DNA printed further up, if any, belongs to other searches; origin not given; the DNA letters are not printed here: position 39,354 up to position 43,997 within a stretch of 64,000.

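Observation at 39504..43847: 1447-aa virion-operon protein built from three paralogous PD40-type beta-propeller modules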

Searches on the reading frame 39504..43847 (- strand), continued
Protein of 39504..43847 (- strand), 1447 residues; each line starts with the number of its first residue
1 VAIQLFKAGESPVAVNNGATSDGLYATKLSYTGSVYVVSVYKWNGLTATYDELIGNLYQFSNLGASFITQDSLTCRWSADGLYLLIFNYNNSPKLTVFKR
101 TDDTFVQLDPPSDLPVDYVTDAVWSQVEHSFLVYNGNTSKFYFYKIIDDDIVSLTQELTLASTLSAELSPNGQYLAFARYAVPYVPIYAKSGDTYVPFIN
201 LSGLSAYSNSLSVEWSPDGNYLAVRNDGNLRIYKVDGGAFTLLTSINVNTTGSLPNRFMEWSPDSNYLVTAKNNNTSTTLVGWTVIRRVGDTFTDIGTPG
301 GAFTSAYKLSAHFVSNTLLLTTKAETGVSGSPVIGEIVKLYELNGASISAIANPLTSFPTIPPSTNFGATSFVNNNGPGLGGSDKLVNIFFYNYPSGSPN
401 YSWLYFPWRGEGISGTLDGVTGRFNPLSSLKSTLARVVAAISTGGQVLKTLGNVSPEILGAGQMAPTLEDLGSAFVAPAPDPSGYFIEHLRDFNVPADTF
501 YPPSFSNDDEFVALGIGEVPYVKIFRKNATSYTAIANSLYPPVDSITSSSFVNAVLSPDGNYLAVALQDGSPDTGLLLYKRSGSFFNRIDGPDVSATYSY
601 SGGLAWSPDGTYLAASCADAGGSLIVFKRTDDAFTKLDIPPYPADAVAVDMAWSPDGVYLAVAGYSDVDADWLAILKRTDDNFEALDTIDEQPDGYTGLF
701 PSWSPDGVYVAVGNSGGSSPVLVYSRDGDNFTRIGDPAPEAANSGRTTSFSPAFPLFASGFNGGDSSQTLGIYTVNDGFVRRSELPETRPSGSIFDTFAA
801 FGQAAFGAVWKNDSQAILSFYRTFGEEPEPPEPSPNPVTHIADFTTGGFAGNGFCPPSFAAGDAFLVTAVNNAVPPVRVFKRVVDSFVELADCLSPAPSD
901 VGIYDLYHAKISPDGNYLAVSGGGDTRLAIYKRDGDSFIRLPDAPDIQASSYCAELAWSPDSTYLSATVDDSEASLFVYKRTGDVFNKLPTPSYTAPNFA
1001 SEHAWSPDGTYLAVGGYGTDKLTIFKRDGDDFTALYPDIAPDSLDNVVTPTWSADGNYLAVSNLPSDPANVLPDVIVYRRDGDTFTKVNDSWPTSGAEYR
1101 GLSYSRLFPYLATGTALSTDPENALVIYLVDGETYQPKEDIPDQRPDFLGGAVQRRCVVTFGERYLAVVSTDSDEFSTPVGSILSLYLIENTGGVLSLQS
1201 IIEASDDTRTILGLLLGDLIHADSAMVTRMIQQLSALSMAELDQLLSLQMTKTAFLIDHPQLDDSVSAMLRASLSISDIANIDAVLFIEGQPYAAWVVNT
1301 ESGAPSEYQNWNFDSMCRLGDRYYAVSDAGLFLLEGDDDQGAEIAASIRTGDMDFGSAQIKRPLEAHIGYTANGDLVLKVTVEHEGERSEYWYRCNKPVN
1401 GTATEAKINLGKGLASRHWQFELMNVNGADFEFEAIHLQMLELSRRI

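Call 74: find_encoding_contigs(protein=P0003, flank=5000, max_places=2)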
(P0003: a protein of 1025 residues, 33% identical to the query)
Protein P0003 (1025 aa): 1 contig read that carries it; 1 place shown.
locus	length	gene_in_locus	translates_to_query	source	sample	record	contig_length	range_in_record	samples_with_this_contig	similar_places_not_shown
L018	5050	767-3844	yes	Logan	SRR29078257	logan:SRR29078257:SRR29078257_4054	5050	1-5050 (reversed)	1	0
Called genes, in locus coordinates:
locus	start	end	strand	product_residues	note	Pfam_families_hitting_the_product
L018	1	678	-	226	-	?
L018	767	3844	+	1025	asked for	PF23393:Beta-prop_WDR90_POC16_2nd (faint), PF24817:WD40_WDHD1_1st (faint), PF23381:Beta-prop_IFT122_1st, PF25174:Beta-prop_THOC3, PF23381:Beta-prop_IFT122_1st (weak), PF25174:Beta-prop_THOC3 (weak), PF23381:Beta-prop_IFT122_1st (weak), PF23389:Beta-prop_WDR19_1st (weak), +12 more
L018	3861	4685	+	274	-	-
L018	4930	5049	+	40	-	?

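Call 75: find_encoding_contigs(protein=P0002, flank=8000, max_places=2)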
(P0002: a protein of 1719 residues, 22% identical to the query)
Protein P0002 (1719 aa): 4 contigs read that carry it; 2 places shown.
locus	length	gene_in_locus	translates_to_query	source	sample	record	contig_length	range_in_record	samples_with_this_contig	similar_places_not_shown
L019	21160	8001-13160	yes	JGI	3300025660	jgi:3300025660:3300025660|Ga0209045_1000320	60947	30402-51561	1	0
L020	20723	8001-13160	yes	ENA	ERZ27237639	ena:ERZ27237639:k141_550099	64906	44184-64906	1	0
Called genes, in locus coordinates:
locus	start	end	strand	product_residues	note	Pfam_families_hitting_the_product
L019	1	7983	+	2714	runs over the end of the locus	PF23381:Beta-prop_IFT122_1st, PF24817:WD40_WDHD1_1st, PF25174:Beta-prop_THOC3, PF24807:WD40_CDC20-Fz, PF23381:Beta-prop_IFT122_1st, PF25174:Beta-prop_THOC3, PF23414:Beta-prop_EML_2, PF24807:WD40_CDC20-Fz, +61 more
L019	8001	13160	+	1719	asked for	PF23381:Beta-prop_IFT122_1st, PF25174:Beta-prop_THOC3, PF23414:Beta-prop_EML_2, PF25174:Beta-prop_THOC3, PF23381:Beta-prop_IFT122_1st, PF23414:Beta-prop_EML_2, PF24817:WD40_WDHD1_1st, PF25174:Beta-prop_THOC3, +34 more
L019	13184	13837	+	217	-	-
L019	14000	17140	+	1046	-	-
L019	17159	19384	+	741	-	-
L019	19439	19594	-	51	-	-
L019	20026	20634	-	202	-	PF00625:Guanylate_kin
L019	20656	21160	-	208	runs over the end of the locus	PF04199:Cyclase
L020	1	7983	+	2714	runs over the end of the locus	PF23381:Beta-prop_IFT122_1st, PF24817:WD40_WDHD1_1st, PF25174:Beta-prop_THOC3, PF24807:WD40_CDC20-Fz, PF23381:Beta-prop_IFT122_1st, PF25174:Beta-prop_THOC3, PF23414:Beta-prop_EML_2, PF24807:WD40_CDC20-Fz, +61 more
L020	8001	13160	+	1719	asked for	PF23381:Beta-prop_IFT122_1st, PF25174:Beta-prop_THOC3, PF23414:Beta-prop_EML_2, PF25174:Beta-prop_THOC3, PF23381:Beta-prop_IFT122_1st, PF23414:Beta-prop_EML_2, PF24817:WD40_WDHD1_1st, PF25174:Beta-prop_THOC3, +34 more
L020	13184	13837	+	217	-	-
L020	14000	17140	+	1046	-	-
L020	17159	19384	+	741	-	-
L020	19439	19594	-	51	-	-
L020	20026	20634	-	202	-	PF00625:Guanylate_kin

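Call 76: get_annotated_region(hit=H13, flank=8000)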
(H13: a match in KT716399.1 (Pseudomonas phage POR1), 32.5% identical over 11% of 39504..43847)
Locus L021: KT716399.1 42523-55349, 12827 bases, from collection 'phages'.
description: Pseudomonas phage POR1, complete genome.
organism: Pseudomonas phage POR1 (NCBI taxid 1718594)
taxonomy: Viruses; Duplodnaviria; Heunggongvirae; Uroviricota; Caudoviricetes
host: Pseudomonas oryzihabitans J81P; source: activated sludge wastewater sample; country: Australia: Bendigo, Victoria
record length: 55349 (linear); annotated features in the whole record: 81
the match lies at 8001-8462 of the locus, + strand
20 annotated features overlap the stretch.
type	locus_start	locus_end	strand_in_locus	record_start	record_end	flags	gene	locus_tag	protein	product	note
CDS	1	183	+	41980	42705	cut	-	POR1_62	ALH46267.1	hypothetical protein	Orf62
CDS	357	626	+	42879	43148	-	-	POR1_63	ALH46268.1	hypothetical protein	Orf63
CDS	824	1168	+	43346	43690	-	-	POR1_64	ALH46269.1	hypothetical protein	Orf64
CDS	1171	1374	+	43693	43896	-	-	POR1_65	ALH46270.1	hypothetical protein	Orf65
CDS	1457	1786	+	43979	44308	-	-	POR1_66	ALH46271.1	hypothetical protein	Orf66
CDS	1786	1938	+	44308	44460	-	-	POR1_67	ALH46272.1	hypothetical protein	Orf67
CDS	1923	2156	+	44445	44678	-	-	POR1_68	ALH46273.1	hypothetical protein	Orf68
CDS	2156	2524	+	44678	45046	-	-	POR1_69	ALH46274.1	putative tail collar fibers protein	Orf69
CDS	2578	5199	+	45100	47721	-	-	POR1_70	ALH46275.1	hypothetical protein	Orf70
CDS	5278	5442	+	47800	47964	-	-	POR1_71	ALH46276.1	hypothetical protein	Orf71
CDS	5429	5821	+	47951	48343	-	-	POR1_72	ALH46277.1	hypothetical protein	Orf72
CDS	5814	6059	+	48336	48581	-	-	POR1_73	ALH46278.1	hypothetical protein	Orf73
CDS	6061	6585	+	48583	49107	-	-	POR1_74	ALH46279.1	hypothetical protein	Orf74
CDS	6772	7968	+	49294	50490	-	-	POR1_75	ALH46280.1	putative collagen-like protein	Orf75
CDS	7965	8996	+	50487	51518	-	-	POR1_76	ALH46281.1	hypothetical protein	Orf76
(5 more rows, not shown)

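Call 82: search_protein_families(library=pfam, proteins=[L001:10678-12540:+, L006:8862-11459:+, L006:11452-12615:+], max_evalue=0.001)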
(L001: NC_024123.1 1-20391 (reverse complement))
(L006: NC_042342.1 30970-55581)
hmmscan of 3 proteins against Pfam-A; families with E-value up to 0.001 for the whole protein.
L001:10678-12540:+ (620 aa): 0 families

L006:8862-11459:+ (865 aa): 0 families

L006:11452-12615:+ (387 aa): 0 families
